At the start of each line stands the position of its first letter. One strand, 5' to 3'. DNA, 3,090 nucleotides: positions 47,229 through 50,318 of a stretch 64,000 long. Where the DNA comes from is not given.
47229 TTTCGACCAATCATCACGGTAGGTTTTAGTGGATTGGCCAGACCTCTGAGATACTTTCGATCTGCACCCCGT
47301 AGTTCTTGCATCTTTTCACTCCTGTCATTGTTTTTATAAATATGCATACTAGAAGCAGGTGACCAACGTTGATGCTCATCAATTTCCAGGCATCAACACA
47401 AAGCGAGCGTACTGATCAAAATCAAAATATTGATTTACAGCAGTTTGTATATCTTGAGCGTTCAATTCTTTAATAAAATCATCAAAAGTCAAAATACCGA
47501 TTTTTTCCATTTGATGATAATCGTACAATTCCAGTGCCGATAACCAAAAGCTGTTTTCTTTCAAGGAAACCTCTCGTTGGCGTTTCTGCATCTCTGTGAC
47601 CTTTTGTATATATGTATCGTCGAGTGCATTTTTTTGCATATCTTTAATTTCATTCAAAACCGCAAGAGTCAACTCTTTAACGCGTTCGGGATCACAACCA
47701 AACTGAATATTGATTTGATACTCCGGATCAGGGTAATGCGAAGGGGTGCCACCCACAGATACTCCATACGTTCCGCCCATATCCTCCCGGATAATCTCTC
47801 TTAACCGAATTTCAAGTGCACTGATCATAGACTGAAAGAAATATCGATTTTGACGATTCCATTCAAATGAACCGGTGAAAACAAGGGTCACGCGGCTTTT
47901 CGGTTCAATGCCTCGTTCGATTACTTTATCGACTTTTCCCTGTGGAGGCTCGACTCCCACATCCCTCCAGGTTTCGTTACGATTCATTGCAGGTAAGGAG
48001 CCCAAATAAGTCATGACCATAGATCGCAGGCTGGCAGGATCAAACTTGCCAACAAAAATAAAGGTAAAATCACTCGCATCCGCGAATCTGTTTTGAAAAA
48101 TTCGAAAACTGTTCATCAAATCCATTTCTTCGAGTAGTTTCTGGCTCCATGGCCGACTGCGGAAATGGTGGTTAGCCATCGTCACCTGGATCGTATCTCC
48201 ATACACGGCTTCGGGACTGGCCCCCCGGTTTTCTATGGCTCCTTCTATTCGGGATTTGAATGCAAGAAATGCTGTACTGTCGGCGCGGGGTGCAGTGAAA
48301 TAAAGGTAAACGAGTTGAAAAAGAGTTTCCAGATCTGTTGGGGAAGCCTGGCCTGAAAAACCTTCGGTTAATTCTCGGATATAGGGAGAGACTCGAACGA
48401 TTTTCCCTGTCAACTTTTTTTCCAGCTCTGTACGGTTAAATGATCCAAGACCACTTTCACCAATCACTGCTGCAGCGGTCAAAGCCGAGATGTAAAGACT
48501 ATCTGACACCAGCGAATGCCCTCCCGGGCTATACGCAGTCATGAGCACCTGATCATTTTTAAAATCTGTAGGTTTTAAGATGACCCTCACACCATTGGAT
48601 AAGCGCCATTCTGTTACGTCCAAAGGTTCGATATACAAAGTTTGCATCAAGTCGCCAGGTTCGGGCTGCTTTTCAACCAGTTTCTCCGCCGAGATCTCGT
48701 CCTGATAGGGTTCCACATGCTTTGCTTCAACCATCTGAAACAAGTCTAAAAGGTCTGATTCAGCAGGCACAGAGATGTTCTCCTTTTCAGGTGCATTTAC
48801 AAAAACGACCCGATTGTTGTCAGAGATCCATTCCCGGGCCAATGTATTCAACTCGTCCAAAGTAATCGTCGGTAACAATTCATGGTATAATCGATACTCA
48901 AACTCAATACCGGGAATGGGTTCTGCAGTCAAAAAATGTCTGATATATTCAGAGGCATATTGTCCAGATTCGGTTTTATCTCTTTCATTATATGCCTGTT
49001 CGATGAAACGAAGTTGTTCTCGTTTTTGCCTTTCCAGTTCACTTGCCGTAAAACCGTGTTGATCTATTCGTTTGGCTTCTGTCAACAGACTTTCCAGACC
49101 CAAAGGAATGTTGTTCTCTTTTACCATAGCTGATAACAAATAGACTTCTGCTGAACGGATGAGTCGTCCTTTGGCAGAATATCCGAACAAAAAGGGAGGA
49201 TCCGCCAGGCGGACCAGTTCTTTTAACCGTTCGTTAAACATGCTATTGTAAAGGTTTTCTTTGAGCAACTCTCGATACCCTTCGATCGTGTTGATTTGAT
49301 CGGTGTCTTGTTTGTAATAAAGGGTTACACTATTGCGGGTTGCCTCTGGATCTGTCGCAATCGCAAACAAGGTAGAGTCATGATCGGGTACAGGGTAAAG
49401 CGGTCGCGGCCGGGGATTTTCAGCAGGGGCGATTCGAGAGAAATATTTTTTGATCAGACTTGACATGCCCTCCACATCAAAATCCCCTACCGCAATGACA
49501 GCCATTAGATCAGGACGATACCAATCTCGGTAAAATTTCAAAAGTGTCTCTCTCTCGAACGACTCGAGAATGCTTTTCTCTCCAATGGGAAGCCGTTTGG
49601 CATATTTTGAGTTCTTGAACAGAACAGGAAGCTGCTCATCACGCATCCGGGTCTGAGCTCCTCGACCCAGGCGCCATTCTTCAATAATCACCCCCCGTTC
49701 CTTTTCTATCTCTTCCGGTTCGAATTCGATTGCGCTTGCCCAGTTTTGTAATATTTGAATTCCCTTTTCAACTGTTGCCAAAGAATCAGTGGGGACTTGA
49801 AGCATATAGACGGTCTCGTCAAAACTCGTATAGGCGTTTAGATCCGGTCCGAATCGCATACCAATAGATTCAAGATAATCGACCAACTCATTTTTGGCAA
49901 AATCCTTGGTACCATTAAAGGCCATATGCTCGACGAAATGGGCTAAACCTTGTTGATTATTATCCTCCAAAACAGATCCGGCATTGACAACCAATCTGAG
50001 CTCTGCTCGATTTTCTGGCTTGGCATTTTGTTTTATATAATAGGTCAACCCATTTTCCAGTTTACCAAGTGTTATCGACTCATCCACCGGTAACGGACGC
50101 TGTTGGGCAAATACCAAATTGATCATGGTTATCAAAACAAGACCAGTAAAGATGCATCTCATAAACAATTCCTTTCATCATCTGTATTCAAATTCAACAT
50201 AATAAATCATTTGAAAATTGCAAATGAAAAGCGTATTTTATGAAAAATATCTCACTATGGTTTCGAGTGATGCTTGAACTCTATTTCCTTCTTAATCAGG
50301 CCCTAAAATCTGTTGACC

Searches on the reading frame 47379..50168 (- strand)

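Call 57: search_protein_families(library=pfam, proteins=[window:47379-50168:-], max_evalue=0.00001)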
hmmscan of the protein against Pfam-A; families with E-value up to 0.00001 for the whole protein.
window:47379-50168:- (929 aa): 2 families
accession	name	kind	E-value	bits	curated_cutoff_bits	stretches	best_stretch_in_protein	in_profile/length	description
PF05193.26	Peptidase_M16_C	-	5.5e-37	127.8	23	2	204-383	2-179/181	Peptidase M16 inactive domain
PF00675.25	Peptidase_M16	-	9.3e-30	103.9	22.3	1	47-165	5-116/149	Insulinase (Peptidase family M16)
